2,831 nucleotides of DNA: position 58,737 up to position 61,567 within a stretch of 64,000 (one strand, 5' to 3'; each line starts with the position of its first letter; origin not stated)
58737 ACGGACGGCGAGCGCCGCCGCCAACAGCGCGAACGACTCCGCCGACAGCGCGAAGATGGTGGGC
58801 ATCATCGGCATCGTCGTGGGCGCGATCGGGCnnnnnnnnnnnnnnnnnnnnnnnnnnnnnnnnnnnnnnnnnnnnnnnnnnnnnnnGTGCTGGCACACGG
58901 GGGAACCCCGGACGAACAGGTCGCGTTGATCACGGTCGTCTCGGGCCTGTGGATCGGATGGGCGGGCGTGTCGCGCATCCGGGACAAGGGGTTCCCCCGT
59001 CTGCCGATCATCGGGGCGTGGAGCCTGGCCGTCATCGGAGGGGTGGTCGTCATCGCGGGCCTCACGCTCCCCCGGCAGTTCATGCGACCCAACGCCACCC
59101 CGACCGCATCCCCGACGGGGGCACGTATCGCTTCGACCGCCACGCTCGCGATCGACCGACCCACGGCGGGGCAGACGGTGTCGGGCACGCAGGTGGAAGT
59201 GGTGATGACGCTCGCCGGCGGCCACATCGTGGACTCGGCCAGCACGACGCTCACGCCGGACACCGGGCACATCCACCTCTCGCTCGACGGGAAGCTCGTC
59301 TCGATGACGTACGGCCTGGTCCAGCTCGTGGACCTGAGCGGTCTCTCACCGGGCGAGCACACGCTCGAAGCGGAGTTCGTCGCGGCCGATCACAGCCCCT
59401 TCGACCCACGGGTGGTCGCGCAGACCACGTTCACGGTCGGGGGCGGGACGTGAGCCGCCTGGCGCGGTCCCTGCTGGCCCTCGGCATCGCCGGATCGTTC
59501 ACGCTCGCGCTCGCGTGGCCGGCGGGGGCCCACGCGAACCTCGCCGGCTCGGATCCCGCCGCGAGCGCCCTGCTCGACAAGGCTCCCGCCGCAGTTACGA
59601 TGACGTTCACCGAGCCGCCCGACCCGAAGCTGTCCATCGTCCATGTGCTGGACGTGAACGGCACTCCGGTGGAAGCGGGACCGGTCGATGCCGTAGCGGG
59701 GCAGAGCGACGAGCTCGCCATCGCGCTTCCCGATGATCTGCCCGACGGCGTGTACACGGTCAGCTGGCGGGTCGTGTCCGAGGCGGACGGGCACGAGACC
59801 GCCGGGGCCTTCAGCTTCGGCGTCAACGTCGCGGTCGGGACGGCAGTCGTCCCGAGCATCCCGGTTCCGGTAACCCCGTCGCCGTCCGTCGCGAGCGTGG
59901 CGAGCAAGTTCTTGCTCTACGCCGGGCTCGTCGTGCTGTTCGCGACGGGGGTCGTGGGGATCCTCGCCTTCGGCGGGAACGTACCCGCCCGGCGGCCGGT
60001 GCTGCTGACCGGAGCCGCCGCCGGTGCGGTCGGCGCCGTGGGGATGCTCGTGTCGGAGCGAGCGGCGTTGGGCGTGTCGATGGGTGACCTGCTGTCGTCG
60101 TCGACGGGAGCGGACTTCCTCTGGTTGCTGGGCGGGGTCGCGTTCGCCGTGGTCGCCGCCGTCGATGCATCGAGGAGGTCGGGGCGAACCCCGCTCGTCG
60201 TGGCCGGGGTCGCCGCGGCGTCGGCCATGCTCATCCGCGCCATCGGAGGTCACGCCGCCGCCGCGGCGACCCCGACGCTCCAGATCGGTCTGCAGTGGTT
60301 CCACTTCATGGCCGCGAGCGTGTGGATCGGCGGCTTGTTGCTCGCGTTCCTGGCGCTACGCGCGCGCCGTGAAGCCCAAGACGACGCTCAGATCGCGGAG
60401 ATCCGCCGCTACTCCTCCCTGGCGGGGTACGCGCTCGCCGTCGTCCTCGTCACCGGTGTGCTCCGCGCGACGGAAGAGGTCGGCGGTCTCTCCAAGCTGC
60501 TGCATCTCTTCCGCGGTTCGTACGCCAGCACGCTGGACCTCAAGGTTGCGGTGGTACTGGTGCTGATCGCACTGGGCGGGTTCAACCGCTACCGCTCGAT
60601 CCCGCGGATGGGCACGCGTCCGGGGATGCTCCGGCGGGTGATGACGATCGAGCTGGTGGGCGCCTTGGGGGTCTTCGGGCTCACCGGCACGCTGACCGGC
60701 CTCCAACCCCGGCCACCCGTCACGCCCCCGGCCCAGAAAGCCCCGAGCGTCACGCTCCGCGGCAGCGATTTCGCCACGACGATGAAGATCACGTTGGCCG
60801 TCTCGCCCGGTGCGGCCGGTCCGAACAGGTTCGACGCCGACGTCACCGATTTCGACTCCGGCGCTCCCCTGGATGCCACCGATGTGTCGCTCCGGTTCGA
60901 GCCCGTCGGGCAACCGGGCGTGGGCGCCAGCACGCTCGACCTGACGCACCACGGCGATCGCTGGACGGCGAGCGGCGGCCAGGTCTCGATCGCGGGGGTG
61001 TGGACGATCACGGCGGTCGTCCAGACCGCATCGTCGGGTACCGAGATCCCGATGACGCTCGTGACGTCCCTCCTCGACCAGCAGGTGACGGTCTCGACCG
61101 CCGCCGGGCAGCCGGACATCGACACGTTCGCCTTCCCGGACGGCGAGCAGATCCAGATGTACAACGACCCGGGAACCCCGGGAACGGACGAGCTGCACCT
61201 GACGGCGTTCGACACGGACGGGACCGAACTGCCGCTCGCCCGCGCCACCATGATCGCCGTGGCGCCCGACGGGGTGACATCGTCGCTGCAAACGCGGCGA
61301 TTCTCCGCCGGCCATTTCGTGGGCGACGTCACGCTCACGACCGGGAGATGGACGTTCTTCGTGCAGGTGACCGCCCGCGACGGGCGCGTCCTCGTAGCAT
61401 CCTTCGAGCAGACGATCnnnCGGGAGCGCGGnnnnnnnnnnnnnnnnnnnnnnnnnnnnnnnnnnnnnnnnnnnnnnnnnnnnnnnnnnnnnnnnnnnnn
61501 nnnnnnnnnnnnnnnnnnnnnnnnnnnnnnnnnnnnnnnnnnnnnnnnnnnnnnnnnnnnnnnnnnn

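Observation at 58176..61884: Copper-handling locus: multiply frameshifted ycnI-like gene, copC-copD fusion, and two paralogous His-rich periplasmic proteins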

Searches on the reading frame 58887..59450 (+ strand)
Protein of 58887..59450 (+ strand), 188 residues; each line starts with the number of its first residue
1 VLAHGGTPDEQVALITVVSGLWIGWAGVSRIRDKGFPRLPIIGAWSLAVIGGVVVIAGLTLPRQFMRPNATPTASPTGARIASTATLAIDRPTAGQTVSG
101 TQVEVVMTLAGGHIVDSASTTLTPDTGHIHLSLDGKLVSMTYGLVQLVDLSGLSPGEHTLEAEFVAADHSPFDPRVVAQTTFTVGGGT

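Call 5: search_protein_families(library=pfam, max_evalue=0.1, proteins=[window:58887-59450:+])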
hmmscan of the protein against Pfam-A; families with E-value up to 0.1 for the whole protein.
seq(188 aa): 3 families
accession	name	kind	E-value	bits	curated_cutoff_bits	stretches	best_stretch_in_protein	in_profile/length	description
PF14347.11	DUF4399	-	1.8e-06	28.6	28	1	108-180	4-85/91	Domain of unknown function (DUF4399)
PF11377.13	DUF3180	-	0.0041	17.8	28.4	1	15-83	3-71/135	Protein of unknown function (DUF3180)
PF19625.5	DUF6130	-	0.036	14.3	23.7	1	115-175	76-136/153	Family of unknown function (DUF6130)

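Call 36: search_protein_families(library=ncbifam, max_evalue=0.01, proteins=[window:58887-59450:+])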
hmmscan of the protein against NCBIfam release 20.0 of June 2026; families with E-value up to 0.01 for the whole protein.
window:58887-59450:+ (188 aa): 0 families

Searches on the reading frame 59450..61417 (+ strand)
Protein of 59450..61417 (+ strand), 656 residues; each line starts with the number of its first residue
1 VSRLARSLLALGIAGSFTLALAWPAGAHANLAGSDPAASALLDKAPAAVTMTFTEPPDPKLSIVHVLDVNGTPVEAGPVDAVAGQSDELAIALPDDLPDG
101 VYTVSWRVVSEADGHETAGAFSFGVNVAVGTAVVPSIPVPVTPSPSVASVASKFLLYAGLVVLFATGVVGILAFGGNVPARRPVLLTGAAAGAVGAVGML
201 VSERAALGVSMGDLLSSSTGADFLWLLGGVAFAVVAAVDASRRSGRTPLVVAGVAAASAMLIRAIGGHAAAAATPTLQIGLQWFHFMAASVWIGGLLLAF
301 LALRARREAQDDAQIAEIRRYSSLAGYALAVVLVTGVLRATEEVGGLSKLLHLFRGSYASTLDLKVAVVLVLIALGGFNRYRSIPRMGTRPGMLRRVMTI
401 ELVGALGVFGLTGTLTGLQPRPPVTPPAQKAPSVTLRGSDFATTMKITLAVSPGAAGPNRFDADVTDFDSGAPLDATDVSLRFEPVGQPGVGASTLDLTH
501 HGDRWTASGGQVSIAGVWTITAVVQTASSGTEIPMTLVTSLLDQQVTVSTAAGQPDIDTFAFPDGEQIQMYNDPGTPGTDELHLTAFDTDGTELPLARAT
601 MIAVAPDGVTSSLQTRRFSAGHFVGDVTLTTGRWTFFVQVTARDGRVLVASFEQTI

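Call 5: search_protein_families(library=pfam, max_evalue=0.1, proteins=[window:59450-61417:+])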
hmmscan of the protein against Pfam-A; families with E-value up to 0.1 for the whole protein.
seq(656 aa): 4 families
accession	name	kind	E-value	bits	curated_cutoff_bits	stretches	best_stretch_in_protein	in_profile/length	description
PF04234.18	CopC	-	9.2e-22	78.3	23.3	1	28-125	1-92/92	CopC domain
PF05425.18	CopD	-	1.2e-13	51.8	32.1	1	317-415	3-105/105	Copper resistance protein D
PF09980.14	DUF2214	-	0.0004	20.8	34.1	1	280-349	4-70/147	Predicted membrane protein (DUF2214)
PF19077.6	Big_13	-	0.031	15.2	27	0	79-123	54-98/102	Bacterial Ig-like domain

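Call 7: find_related_loci(query=window:59450-61417:+, collection=genome_contigs, flank=10000)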
Query seq(656 aa) (656 aa) in genome_contigs; peptide patterns used: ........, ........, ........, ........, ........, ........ (x = any residue, [..] = any of these).
137 stretches matched a pattern; 12 encode a relative of the query (tblastn E <= 1e-3); 10 distinct loci.
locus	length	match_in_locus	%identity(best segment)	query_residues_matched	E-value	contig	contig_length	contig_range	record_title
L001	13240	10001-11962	80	1-656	0e+0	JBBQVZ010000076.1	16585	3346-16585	MAG: Actinomycetota bacterium isolate Co_metawrap_2025 Cmw_2025_k141_11583768_length_16585_cov_18.9956, whole genome sho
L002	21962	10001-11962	79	1-656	0e+0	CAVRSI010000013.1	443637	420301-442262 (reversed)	MAG: uncultured Actinomycetes bacterium isolate MFD08700.bin.2.93 genome assembly, contig: contig_1987, whole genome sho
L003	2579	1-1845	79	42-656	0e+0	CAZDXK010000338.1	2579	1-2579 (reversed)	MAG TPA_asm: uncultured Actinomycetes bacterium isolate SRP136066_co1_143 genome assembly, contig: NODE_88331_length_257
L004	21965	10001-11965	69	1-656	0e+0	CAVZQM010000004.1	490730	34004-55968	MAG: uncultured Actinomycetes bacterium isolate MFD05747.bin.2.197 genome assembly, contig: contig_29089, whole genome s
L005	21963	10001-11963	79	1-656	0e+0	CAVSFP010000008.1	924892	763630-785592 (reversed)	MAG: uncultured Actinomycetes bacterium isolate MFD02134.bin.2.91 genome assembly, contig: contig_26260, whole genome sh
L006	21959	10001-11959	62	1-656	0e+0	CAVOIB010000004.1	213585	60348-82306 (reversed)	MAG: uncultured Actinomycetes bacterium isolate MFD10007.bin.1.248 genome assembly, contig: contig_52760, whole genome s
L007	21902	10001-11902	56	25-656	0e+0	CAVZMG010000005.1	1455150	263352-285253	MAG: uncultured Actinomycetes bacterium isolate MFD02134.bin.1.239 genome assembly, contig: contig_3430, whole genome sh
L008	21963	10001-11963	78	1-656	0e+0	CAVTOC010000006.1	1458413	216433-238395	MAG: uncultured Actinomycetes bacterium isolate MFD00822.bin.2.15 genome assembly, contig: contig_56632, whole genome sh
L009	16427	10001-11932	46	1-656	3e-147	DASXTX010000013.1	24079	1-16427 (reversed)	MAG TPA_asm: Actinomycetota bacterium isolate SMAG_U4703 k141_1996711, whole genome shotgun sequence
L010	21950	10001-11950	47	6-656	3e-145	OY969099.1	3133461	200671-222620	MAG: uncultured Actinomycetes bacterium isolate MFD01721.bin.1.13 genome assembly, chromosome: 1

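Call 36: search_protein_families(library=ncbifam, max_evalue=0.01, proteins=[window:59450-61417:+])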
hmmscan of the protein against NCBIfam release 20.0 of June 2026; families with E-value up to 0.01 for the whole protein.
seq(656 aa): 3 families
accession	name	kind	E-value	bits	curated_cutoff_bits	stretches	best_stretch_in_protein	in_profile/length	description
NF033808.0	copper_CopD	equivalog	3.3e-23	82.7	195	1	148-420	3-294/295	copper homeostasis membrane protein CopD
NF033814.1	copper_CopC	equivalog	1e-19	70.9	95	1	20-125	3-106/107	copper homeostasis periplasmic binding protein CopC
NF007636.0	PRK10301.1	equivalog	5.2e-14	52.2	129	1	21-125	19-123/124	CopC domain-containing protein YobA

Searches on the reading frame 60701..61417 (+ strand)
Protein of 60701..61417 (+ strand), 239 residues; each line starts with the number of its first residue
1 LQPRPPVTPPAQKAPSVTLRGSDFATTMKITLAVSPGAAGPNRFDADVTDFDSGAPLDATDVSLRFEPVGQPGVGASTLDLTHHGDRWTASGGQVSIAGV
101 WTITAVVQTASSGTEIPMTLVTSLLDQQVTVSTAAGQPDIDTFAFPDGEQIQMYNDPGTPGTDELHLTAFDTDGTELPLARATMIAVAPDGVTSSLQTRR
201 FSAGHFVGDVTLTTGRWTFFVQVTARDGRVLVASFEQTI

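Call 68: search_protein_families(library=pfam, max_evalue=10, proteins=[window:60701-61417:+])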
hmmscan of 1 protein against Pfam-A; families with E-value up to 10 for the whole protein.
seq(239 aa): 1 family
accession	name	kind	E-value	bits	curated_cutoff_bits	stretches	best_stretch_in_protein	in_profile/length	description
PF24107.1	DUF7382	-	0.038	14.3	27.4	1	159-185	16-40/65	Domain of unknown function (DUF7382)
